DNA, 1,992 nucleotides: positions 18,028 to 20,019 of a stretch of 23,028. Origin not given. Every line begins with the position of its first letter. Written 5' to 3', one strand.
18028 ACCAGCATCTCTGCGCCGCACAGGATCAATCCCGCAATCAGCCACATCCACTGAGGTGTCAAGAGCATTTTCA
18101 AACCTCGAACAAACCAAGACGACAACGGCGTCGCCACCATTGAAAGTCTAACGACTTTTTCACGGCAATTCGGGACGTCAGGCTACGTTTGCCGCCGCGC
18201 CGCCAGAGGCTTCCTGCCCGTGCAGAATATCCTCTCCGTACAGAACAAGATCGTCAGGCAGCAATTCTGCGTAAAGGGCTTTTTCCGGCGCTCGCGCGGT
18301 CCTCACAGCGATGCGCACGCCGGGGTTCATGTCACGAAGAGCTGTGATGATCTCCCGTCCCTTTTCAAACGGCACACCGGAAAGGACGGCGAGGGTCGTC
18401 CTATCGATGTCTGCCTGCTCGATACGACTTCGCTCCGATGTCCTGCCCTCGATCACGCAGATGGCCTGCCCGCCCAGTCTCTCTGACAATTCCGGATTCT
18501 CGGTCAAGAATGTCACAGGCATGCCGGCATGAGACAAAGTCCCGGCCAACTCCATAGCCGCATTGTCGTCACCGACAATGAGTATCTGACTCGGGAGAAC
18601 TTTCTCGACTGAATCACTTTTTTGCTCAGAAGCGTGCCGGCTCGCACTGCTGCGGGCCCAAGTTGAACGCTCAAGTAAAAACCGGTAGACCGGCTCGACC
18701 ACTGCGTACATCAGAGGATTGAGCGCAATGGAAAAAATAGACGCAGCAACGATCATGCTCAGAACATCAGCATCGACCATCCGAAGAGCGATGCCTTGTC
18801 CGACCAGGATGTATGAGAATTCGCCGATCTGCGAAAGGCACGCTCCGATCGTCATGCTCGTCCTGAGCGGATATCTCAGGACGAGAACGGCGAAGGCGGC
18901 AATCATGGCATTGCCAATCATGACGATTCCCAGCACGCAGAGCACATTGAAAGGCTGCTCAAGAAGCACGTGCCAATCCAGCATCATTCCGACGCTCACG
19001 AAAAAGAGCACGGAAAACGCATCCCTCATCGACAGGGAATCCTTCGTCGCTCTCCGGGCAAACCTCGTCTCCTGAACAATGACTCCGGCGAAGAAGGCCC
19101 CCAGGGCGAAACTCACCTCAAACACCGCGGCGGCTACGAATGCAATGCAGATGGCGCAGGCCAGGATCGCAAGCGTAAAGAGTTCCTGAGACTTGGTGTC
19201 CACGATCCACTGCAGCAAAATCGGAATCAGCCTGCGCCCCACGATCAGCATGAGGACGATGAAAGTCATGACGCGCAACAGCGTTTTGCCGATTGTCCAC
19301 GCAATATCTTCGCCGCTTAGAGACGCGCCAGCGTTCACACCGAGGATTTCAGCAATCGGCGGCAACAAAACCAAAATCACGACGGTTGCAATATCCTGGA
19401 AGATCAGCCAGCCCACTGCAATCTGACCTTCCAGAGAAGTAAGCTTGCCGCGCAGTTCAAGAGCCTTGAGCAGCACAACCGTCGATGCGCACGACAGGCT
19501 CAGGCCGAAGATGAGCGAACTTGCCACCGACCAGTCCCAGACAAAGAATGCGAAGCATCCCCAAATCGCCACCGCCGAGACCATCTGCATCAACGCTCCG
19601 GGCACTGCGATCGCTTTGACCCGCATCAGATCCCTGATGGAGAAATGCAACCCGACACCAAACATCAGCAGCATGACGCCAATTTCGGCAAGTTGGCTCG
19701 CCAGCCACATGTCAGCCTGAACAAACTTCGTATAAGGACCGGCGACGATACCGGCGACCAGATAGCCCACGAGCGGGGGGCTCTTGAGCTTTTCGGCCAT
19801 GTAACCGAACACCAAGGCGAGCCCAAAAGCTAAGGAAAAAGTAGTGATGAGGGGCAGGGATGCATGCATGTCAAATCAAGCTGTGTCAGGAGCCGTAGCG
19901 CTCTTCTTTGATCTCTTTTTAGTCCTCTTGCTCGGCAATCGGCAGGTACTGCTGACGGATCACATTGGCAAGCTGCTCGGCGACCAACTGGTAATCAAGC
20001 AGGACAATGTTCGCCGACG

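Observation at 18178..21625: Tandemly duplicated YbaL-type antiporters, both with a degenerate KTN dinucleotide-binding motif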

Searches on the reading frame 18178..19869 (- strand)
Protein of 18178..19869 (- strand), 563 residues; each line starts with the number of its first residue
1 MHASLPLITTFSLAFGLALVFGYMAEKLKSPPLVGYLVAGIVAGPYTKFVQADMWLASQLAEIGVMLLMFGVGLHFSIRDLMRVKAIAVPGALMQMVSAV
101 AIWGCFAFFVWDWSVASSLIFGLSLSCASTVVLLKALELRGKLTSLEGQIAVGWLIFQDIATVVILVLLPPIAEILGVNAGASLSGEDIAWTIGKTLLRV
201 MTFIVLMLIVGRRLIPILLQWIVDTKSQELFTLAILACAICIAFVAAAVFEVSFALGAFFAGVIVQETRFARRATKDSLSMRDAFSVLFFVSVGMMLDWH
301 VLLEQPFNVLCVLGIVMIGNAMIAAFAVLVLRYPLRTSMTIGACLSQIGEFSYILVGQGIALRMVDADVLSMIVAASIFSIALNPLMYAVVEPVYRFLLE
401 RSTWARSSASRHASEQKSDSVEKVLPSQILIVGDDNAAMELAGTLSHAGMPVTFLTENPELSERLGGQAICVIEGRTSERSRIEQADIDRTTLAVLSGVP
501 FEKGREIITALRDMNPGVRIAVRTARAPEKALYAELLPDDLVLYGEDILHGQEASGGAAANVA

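Call 3: search_protein_families(library=pfam, proteins=[window:18178-19869:-], max_evalue=1)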
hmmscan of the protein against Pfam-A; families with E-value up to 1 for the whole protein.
window:18178-19869:- (563 aa): 4 families
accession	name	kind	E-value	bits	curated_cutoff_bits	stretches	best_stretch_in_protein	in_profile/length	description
PF00999.27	Na_H_Exchanger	-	1.2e-49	169.6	26.2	1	17-387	3-368/375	Sodium/hydrogen exchanger, transmembrane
PF02254.24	TrkA_N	-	9.8e-06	26.3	23.8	1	429-533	1-105/116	TrkA-N domain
PF00070.33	Pyr_redox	-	0.015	16.2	22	1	429-466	2-39/82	Pyridine nucleotide-disulphide oxidoreductase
PF13738.12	Pyr_redox_3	-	0.046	13.4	30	1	417-464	155-202/305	Pyridine nucleotide-disulphide oxidoreductase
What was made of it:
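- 18178..19869 (-): Gene B (downstream paralog, 563 aa): the faster-evolving copy, with an altered ion site. Pfam Na_H_Exchanger 170 bits and TrkA_N 26 bits (call 3).
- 18556..18573 (-): B degenerate glycine loop GDDNAA, keeping G1 only. In the Pfam TrkA_N alignment, G433 falls at the G1 column (call 3).
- Checked: Both hit Pfam Na_H_Exchanger and TrkA_N (call 3).
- Both proteins still pass the Pfam TrkA_N gathering score (call 3).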

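Call 5: search_protein_families(library=ncbifam, proteins=[window:18178-19869:-], max_evalue=1)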
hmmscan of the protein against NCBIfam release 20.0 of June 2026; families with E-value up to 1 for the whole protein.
window:18178-19869:- (563 aa): 5 families
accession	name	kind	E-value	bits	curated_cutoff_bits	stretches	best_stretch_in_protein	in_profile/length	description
NF007950.1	PRK10669.1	equivalog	6.8e-136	454.3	700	1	1-543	1-534/547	YbaL family putative K(+) efflux transporter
TIGR00932.1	2a37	subfamily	6.1e-56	189.9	238.3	1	18-298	4-275/275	monovalent cation:proton antiporter-2 (CPA2) family protein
NF002924.0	PRK03562.1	equivalog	3.1e-49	167.9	752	1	15-524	14-500/623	glutathione-regulated potassium-efflux system protein KefC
NF002973.0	PRK03659.1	equivalog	7.5e-42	143.7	804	1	15-397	14-382/602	glutathione-regulated potassium-efflux system protein KefB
NF045626.1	FeTrans_MagA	equivalog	1.8e-40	139.2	700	1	8-388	8-374/386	iron transporter MagA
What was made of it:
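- On YbaL family (NCBIfam NF007950 equivalog): This is the best-scoring family and the alignment is full length (call 5).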

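Call 15: find_related_loci(query=window:18178-19869:-, collection=genome_contigs, flank=8000)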
Query window:18178-19869:- (563 aa) in genome_contigs; peptide patterns used: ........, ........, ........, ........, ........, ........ (x = any residue, [..] = any of these).
178 stretches matched a pattern; 101 encode a relative of the query (tblastn E <= 1e-3); the best 80 are kept; 80 distinct loci.
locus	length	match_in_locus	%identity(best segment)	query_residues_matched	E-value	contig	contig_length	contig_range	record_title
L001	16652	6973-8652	70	1-561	0e+0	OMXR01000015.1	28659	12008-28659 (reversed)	uncultured Sutterella sp. isolate RUG068 genome assembly, contig: scaffold_569, whole genome shotgun sequence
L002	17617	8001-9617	53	1-540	6e-176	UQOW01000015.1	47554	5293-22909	uncultured Sutterella sp. isolate UMGS500 genome assembly, contig: NODE_644_length_47554_cov_7.270764, whole genome shot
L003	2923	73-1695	53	1-542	0e+0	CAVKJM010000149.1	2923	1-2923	bacterium isolate H07689-L1_cleanbin_000003 genome assembly, contig: Spades_H07689-L1_contig_15019, whole genome shotgun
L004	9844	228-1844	53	1-540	8e-175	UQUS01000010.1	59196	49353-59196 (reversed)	uncultured Sutterella sp. isolate UMGS662 genome assembly, contig: NODE_303_length_59196_cov_5.834859, whole genome shot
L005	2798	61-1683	53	1-542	0e+0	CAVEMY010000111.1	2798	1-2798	Parabacteroides distasonis isolate H07647-L1_cleanbin_000013 genome assembly, contig: Spades_H07647-L1_contig_25513, who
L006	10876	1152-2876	51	1-563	3e-174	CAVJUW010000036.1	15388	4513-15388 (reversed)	Bacteroidaceae bacterium isolate H07635-L1_cleanbin_000002 genome assembly, contig: Spades_H07635-L1_contig_1995, whole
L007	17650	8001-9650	52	1-554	4e-171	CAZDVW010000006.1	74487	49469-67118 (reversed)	MAG TPA_asm: uncultured Sutterella sp. isolate binchicken_co370_239 genome assembly, contig: NODE_493_length_74487_cov_8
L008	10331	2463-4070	52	1-537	4e-171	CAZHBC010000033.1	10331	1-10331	MAG TPA_asm: uncultured Sutterella sp. isolate binchicken_co323_312 genome assembly, contig: NODE_7325_length_10331_cov_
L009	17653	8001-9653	51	1-549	8e-171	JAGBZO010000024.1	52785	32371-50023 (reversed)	MAG: Duodenibacillus sp. isolate RGIG9590 Yak_Colon.Co__c1523600, whole genome shotgun sequence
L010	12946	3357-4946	52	1-527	3e-170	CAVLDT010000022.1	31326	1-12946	Duodenibacillus sp. isolate H07616-L1_cleanbin_000002 genome assembly, contig: Spades_H07616-L1_contig_889, whole genome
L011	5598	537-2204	52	1-547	6e-171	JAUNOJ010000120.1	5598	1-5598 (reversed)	MAG: Sutterellaceae bacterium isolate S34M_St_31 NODE_9324_length_5598_cov_4.979614, whole genome shotgun sequence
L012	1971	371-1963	53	1-523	0e+0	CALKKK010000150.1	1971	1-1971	MAG TPA_asm: uncultured Sutterella sp. isolate SRR7658673_bin.5_CONCOCT_v1.1_MAG genome assembly, contig: ERZ1035006.224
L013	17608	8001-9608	51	1-529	6e-162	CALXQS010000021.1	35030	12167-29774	MAG: uncultured Duodenibacillus sp. isolate BRZ_MB__bin102 genome assembly, contig: BRZ_MB__NODE_1668_length_35030_cov_8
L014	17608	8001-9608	51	1-529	3e-161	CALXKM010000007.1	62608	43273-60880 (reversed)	MAG: uncultured Duodenibacillus sp. isolate E08__bin76 genome assembly, contig: E08__k127_3372116, whole genome shotgun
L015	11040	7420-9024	50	1-529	1e-158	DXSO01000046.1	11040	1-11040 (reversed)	MAG TPA_asm: Sutterella sp. isolate HRGM_Genome_2209 HRGM_Genome_2209_46, whole genome shotgun sequence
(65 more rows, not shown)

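Call 34: find_homologous_proteins(query=window:18178-19869:-, max_evalue=1e-20)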
Query window:18178-19869:- (563 aa): 8000 proteins with E <= 1e-20 among 8000 candidates; the best 120 are listed.
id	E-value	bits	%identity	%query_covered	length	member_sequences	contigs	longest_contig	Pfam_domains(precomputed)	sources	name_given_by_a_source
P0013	0.0e+0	1182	99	100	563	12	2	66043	PF00999.27,PF02254.25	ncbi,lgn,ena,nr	ncbi:MAG: cation:proton antiporter [Duodenibacillus sp.]|nr:cation:proton antiporter [Duodenibacillu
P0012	7.5e-283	957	77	100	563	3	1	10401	PF00999.27,PF02254.25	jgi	jgi:CPA2 family monovalent cation:H+ antiporter-2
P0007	2.4e-244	830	70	99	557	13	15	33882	PF00999.27,PF02254.25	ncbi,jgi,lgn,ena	jgi:CPA2 family monovalent cation:H+ antiporter-2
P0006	6.3e-230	782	67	97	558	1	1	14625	PF00999.27,PF02254.25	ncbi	-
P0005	1.6e-194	666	57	99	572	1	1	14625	PF00999.27,PF02254.25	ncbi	-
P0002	3.9e-193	661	57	99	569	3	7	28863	PF00999.27,PF02254.25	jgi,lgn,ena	jgi:CPA2 family monovalent cation:H+ antiporter-2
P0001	8.8e-193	660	57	99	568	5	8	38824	PF00999.27,PF02254.25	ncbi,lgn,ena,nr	ncbi:MAG TPA: sodium:proton antiporter [Sutterella sp.]|nr:sodium:proton antiporter [Sutterella sp.]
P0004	2.6e-190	652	58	98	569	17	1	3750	PF00999.27,PF02254.25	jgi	jgi:CPA2 family monovalent cation:H+ antiporter-2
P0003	8.6e-187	640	57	98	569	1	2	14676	PF00999.27,PF02254.25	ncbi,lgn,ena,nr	ncbi:MAG TPA: sodium:proton antiporter [Sutterella sp.]|nr:sodium:proton antiporter [Sutterella sp.]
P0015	1.4e-164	567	53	96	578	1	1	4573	PF00999.27,PF02254.25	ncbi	-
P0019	2.3e-164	566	53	96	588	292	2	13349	PF00999.27,PF02254.25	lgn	-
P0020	2.2e-163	563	51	100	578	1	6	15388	PF00999.27,PF02254.25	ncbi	-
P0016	6.0e-163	561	53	96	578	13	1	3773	PF00999.27,PF02254.25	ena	-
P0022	6.2e-163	561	51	100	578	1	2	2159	PF00999.27,PF02254.25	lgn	-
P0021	9.1e-163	561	53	96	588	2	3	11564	PF00999.27,PF02254.25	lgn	-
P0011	9.0e-162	558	51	98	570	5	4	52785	PF00999.27,PF02254.25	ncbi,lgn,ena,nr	ncbi:MAG: cation:proton antiporter [Duodenibacillus sp.]|nr:cation:proton antiporter [Duodenibacillu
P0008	8.0e-161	554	54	93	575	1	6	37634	PF00999.27,PF02254.25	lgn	-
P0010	9.2e-161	554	54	93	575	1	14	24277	PF00999.27,PF02254.25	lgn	-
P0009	1.3e-160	554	54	93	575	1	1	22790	PF00999.27,PF02254.25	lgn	-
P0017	2.3e-160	553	52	95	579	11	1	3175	PF00999.27,PF02254.25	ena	-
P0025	2.7e-160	553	52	98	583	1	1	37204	PF00999.27,PF02254.25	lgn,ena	-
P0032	3.2e-160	552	52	98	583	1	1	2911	PF00999.27,PF02254.25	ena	-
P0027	3.8e-160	552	52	98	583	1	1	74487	PF00999.27,PF02254.25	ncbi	-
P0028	4.1e-160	552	52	96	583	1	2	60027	PF00999.27,PF02254.25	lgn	-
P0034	4.4e-160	552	52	98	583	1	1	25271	PF00999.27,PF02254.25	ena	-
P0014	4.5e-159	549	50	100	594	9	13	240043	PF00999.27,PF02254.25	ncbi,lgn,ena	-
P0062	6.2e-158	545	50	95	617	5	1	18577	PF00999.27,PF02254.25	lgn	-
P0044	7.4e-158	545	52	97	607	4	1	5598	PF00999.27,PF02254.25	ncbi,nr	ncbi:MAG: cation:proton antiporter [Sutterellaceae bacterium]|nr:cation:proton antiporter [Sutterell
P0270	7.7e-158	545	50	95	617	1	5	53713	PF00999.27,PF02254.25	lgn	-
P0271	4.2e-157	542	50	97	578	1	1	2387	PF00999.27,PF02254.25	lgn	-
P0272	2.3e-156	540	52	95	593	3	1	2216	PF00999.27,PF02254.25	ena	-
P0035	2.6e-156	540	51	96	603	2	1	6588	PF00999.27,PF02254.25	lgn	-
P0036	1.3e-155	537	51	94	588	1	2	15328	PF00999.27,PF02254.25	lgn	-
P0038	2.6e-155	536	51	94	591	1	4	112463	PF00999.27,PF02254.25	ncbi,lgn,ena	-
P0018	5.4e-155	535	51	96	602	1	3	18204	PF00999.27,PF02254.25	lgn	-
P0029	4.7e-153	529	52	96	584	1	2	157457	PF00999.27,PF02254.25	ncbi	-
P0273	1.3e-152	527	51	95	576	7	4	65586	PF00999.27,PF02254.25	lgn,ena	-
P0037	3.6e-152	526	51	94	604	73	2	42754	PF00999.27,PF02254.25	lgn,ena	-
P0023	2.0e-151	523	51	94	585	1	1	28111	PF00999.27,PF02254.25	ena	-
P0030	2.7e-151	523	51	94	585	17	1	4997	PF00999.27,PF02254.25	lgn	-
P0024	3.7e-151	523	51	94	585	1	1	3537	PF00999.27,PF02254.25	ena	-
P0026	5.2e-151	522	51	94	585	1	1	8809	PF00999.27,PF02254.25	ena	-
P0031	5.4e-151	522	51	94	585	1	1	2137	PF00999.27,PF02254.25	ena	-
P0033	7.2e-151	522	51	94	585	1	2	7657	PF00999.27,PF02254.25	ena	-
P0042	2.5e-150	520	48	100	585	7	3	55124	PF00999.27,PF02254.25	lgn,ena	-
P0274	4.6e-149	516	49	94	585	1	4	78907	PF00999.27,PF02254.25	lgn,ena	-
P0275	9.2e-149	515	48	100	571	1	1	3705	PF00999.27,PF02254.25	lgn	-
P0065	9.7e-149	515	49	94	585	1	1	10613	PF00999.27,PF02254.25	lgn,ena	-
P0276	1.0e-148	514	50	94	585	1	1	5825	PF00999.27,PF02254.25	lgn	-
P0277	1.4e-148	514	49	94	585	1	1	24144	PF00999.27,PF02254.25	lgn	-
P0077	1.5e-148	514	49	94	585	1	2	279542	PF00999.27,PF02254.25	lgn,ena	-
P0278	1.8e-148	514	49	94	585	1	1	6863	PF00999.27,PF02254.25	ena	-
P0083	1.8e-148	514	49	94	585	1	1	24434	PF00999.27,PF02254.25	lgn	-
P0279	1.9e-148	514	49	94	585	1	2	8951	PF00999.27,PF02254.25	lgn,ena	-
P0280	2.0e-148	513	49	94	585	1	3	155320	PF00999.27,PF02254.25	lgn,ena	-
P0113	2.1e-148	513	49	94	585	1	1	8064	PF00999.27,PF02254.25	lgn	-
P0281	2.3e-148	513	49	94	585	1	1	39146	PF00999.27,PF02254.25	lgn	-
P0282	2.3e-148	513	49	94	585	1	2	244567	PF00999.27,PF02254.25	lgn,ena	-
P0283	2.3e-148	513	49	94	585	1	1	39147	PF00999.27,PF02254.25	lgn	-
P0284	2.3e-148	513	49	94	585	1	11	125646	PF00999.27,PF02254.25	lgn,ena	-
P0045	2.4e-148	513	49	94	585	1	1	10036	PF00999.27,PF02254.25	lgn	-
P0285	2.5e-148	513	49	94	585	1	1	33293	PF00999.27,PF02254.25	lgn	-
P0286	2.7e-148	513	49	94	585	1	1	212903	PF00999.27,PF02254.25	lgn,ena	-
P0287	3.1e-148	513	49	94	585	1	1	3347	PF00999.27,PF02254.25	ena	-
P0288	3.1e-148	513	49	94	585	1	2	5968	PF00999.27,PF02254.25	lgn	-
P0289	3.2e-148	513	50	94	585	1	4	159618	PF00999.27,PF02254.25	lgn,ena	-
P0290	3.2e-148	513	49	94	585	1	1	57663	PF00999.27,PF02254.25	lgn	-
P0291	3.3e-148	513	49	94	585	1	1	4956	PF00999.27,PF02254.25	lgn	-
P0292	3.4e-148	513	49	94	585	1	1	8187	PF00999.27,PF02254.25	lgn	-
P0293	3.4e-148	513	49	94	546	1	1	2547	PF00999.27,PF02254.25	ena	-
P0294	3.4e-148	513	49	94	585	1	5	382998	PF00999.27,PF02254.25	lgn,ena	-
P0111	3.4e-148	513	49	94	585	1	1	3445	PF00999.27,PF02254.25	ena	-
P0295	3.5e-148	513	49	94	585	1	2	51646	PF00999.27,PF02254.25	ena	-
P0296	3.5e-148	513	49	94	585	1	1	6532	PF00999.27,PF02254.25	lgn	-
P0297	3.6e-148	513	49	94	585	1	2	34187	PF00999.27,PF02254.25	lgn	-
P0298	3.6e-148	513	50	94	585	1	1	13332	PF00999.27,PF02254.25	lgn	-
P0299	3.6e-148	513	49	94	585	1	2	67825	PF00999.27,PF02254.25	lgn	-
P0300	3.7e-148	513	49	94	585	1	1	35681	PF00999.27,PF02254.25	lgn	-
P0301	3.7e-148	513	49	94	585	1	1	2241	PF00999.27,PF02254.25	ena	-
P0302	3.8e-148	513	49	94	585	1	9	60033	PF00999.27,PF02254.25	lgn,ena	-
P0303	3.9e-148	513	49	94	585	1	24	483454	PF00999.27,PF02254.25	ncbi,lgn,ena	-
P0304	3.9e-148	513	49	94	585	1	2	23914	PF00999.27,PF02254.25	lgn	-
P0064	3.9e-148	513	49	94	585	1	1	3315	PF00999.27,PF02254.25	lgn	-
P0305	3.9e-148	513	49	94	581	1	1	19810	PF00999.27,PF02254.25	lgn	-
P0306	4.0e-148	513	49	94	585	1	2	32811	PF00999.27,PF02254.25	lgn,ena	-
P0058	4.0e-148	513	49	94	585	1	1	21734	PF00999.27,PF02254.25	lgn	-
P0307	4.0e-148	513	49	94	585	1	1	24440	PF00999.27,PF02254.25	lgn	-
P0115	4.0e-148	513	49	94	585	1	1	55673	PF00999.27,PF02254.25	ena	-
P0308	4.0e-148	513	49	94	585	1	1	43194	PF00999.27,PF02254.25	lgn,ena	-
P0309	4.1e-148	512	49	94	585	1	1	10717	PF00999.27,PF02254.25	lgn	-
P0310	4.1e-148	512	49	94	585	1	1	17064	PF00999.27,PF02254.25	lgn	-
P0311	4.1e-148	512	49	94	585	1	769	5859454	PF00999.27,PF02254.25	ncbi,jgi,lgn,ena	jgi:CPA2 family monovalent cation:H+ antiporter-2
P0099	4.1e-148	512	49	94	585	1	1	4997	PF00999.27,PF02254.25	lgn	-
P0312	4.1e-148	512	49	94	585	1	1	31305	PF00999.27,PF02254.25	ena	-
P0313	4.1e-148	512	49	94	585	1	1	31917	PF00999.27,PF02254.25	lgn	-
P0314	4.1e-148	512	49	94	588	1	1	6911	PF00999.27,PF02254.25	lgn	-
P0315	4.2e-148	512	49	94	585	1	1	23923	PF00999.27,PF02254.25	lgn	-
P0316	4.3e-148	512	49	94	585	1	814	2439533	PF00999.27,PF02254.25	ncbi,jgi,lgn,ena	jgi:CPA2 family monovalent cation:H+ antiporter-2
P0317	4.3e-148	512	49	94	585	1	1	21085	PF00999.27,PF02254.25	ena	-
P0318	4.3e-148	512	49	94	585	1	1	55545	PF00999.27,PF02254.25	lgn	-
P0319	4.3e-148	512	49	94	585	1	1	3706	PF00999.27,PF02254.25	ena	-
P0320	4.4e-148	512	49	94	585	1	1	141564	PF00999.27,PF02254.25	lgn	-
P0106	4.5e-148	512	49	94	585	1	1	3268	PF00999.27,PF02254.25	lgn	-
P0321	4.5e-148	512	49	94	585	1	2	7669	PF00999.27,PF02254.25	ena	-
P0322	4.6e-148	512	49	94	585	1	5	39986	PF00999.27,PF02254.25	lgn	-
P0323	4.6e-148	512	49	94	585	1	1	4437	PF00999.27,PF02254.25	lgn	-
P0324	4.6e-148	512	49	94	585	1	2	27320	PF00999.27,PF02254.25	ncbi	-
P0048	4.7e-148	512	49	94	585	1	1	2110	PF00999.27,PF02254.25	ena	-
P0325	4.9e-148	512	49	94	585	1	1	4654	PF00999.27,PF02254.25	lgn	-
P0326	5.0e-148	512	49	94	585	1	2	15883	PF00999.27,PF02254.25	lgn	-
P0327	5.1e-148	512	50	98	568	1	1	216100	PF00999.27,PF02254.25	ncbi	ncbi:MAG: YbaL family putative K(+) efflux transporter [Ferribacterium limneticum]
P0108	5.4e-148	512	49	94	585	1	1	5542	PF00999.27,PF02254.25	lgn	-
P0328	5.4e-148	512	49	94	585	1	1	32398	PF00999.27,PF02254.25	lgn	-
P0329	5.4e-148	512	49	94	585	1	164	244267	PF00999.27,PF02254.25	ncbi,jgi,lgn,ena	jgi:sodium/hydrogen exchanger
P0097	5.4e-148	512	49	94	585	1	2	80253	PF00999.27,PF02254.25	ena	-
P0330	5.4e-148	512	49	94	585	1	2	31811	PF00999.27,PF02254.25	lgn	-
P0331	5.6e-148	512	49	94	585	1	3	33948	PF00999.27,PF02254.25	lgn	-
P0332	5.6e-148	512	49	94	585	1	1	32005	PF00999.27,PF02254.25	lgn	-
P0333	5.6e-148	512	49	94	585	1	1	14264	PF00999.27,PF02254.25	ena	-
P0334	5.6e-148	512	49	94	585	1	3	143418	PF00999.27,PF02254.25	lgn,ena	-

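Call 51: find_encoding_contigs(protein=P0327, flank=5000, max_places=2)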
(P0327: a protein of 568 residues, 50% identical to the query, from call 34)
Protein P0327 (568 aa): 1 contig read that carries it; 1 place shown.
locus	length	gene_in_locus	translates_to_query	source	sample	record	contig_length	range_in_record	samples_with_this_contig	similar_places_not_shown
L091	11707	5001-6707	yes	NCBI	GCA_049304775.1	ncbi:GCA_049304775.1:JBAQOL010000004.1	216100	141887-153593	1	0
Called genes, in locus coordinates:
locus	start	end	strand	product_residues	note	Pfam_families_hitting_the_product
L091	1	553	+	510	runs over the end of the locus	PF11997:DUF3492, PF13439:Glyco_transf_4 (weak), PF13579:Glyco_trans_4_4 (weak), PF20706:GT4-conflict (weak), PF00534:Glycos_transf_1, PF13692:Glyco_trans_1_4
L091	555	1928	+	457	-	PF16933:PelG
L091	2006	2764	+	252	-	PF03372:Exo_endo_phos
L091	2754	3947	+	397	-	PF13091:PLDc_2, PF00614:PLDc (weak), PF13091:PLDc_2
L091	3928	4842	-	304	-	PF00749:tRNA-synt_1c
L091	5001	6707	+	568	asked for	PF00999:Na_H_Exchanger, PF02254:TrkA_N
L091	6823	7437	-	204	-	PF00891:Methyltransf_2, PF05401:NodS (weak), PF13847:Methyltransf_31, PF08241:Methyltransf_11, PF08242:Methyltransf_12, PF13649:Methyltransf_25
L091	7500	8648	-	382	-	PF01266:DAO (faint), PF07992:Pyr_redox_2, PF13450:NAD_binding_8 (faint), PF13738:Pyr_redox_3 (faint), PF00070:Pyr_redox, PF18113:Rbx_binding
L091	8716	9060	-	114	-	PF02627:CMD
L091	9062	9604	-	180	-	PF02566:OsmC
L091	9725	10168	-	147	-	PF21291:CYNS_N, PF02560:Cyanate_lyase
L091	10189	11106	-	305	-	PF00005:ABC_tran, PF13304:AAA_21 (faint)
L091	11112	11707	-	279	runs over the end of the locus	PF00528:BPD_transp_1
